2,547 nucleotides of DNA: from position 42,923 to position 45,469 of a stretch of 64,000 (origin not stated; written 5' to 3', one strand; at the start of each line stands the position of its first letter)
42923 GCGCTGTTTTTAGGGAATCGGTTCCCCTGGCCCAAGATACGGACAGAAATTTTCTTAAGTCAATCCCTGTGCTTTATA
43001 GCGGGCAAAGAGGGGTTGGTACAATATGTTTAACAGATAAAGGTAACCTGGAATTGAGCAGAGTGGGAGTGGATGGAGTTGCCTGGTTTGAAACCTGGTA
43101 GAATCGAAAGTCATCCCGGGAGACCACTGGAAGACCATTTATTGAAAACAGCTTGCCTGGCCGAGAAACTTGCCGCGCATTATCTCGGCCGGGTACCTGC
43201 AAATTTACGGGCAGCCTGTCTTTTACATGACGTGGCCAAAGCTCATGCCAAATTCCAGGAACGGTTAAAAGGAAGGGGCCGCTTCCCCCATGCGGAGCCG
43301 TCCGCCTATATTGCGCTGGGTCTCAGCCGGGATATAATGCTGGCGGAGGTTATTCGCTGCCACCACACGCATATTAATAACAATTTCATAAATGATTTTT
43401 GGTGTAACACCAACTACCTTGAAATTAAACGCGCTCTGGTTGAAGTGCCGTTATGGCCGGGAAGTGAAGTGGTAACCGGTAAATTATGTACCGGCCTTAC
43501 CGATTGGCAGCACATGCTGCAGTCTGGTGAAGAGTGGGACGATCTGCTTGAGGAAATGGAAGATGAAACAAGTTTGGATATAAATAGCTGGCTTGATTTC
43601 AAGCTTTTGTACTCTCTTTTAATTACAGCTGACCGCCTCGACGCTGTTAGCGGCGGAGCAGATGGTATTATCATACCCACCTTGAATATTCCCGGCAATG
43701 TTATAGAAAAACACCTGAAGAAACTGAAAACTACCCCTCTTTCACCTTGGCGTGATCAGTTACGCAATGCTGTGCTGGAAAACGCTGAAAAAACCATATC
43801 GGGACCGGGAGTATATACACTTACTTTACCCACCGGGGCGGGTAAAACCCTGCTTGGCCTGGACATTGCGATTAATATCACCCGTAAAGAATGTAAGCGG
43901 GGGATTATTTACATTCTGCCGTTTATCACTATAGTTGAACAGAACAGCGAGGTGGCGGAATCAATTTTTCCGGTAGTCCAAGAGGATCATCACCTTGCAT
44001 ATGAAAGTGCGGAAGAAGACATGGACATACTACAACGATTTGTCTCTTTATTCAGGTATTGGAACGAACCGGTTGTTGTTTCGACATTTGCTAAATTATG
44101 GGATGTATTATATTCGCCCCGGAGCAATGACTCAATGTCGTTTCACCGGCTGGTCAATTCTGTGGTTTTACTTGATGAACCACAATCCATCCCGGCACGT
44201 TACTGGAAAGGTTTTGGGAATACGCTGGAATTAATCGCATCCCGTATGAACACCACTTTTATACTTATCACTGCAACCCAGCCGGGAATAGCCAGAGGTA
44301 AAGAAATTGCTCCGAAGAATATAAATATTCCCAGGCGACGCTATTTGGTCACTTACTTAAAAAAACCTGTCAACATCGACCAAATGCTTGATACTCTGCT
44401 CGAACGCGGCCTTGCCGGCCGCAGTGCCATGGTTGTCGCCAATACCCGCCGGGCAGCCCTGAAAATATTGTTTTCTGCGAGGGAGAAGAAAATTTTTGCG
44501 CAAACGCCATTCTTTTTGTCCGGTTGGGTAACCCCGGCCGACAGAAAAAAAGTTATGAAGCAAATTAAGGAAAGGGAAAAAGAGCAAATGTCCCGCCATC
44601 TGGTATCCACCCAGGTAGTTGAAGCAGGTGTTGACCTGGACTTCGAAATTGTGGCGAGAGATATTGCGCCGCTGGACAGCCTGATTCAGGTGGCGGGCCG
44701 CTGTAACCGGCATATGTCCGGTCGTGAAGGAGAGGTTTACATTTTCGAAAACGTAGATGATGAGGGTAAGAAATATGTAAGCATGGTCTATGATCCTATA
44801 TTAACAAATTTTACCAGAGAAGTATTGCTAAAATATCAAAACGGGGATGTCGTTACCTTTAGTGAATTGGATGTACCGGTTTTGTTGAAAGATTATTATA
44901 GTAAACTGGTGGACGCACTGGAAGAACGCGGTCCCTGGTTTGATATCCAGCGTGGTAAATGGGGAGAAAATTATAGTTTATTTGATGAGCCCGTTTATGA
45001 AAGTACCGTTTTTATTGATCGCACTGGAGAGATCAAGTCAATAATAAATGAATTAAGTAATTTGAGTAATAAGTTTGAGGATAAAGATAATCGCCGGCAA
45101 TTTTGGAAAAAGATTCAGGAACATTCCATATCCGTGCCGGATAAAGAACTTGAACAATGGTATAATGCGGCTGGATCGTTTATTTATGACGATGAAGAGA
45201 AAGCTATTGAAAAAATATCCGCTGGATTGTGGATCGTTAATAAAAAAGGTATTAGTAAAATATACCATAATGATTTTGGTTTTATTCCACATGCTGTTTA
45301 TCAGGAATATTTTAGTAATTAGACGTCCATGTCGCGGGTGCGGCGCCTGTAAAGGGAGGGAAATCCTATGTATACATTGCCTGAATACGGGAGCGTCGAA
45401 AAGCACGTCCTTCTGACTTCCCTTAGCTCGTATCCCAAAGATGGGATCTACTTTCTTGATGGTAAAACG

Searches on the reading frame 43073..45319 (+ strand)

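Call 11: search_protein_families(library=padloc, proteins=[window:43073-45319:+], max_evalue=0.001)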
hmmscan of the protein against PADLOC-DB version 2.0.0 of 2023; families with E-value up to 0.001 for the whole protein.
window:43073-45319:+ (749 aa): 31 families (the best 25 are shown)
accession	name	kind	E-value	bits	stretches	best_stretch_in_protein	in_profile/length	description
PDLC01759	Cas3b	-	1.6e-124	415.2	1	11-737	3-702/711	-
PDLC02082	Cas3b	-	1.4e-108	362.3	1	13-738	6-725/734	-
PDLC01765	Cas3c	-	7.8e-108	360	1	17-737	21-599/612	-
PDLC01763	Cas3b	-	1.9e-87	292.7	1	18-682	18-692/762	-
PDLC01766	Cas3c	-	3.5e-82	275.1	1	17-739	338-1000/1009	-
PDLC01758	Cas3b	-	4.6e-50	168.9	1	221-568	271-629/797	-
PDLC01764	Cas3b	-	2.2e-49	166.8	2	236-408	278-457/844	-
PDLC01710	Cas3a1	-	2.4e-49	166.5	1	212-564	187-562/745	Cas3_1_CAS-I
PDLC01761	Cas3b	-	5e-37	126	1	13-701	8-673/705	-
PDLC01757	Cas3b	-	8.9e-37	124.9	1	19-611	13-551/676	-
PDLC00938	Cas3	-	4.9e-36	122.7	1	252-582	6-352/358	CRISPR-associated helicase Cas3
PDLC01762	Cas3b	-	7.2e-36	122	1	44-667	47-617/692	-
PDLC01252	Cas3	-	2.5e-35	120.5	1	251-585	5-321/324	CAS-I; effector_G3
PDLC01767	Cas3e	-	3.3e-31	106.5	2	422-610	400-568/680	-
PDLC01770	Cas3g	-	2.6e-28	97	1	433-590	235-379/733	-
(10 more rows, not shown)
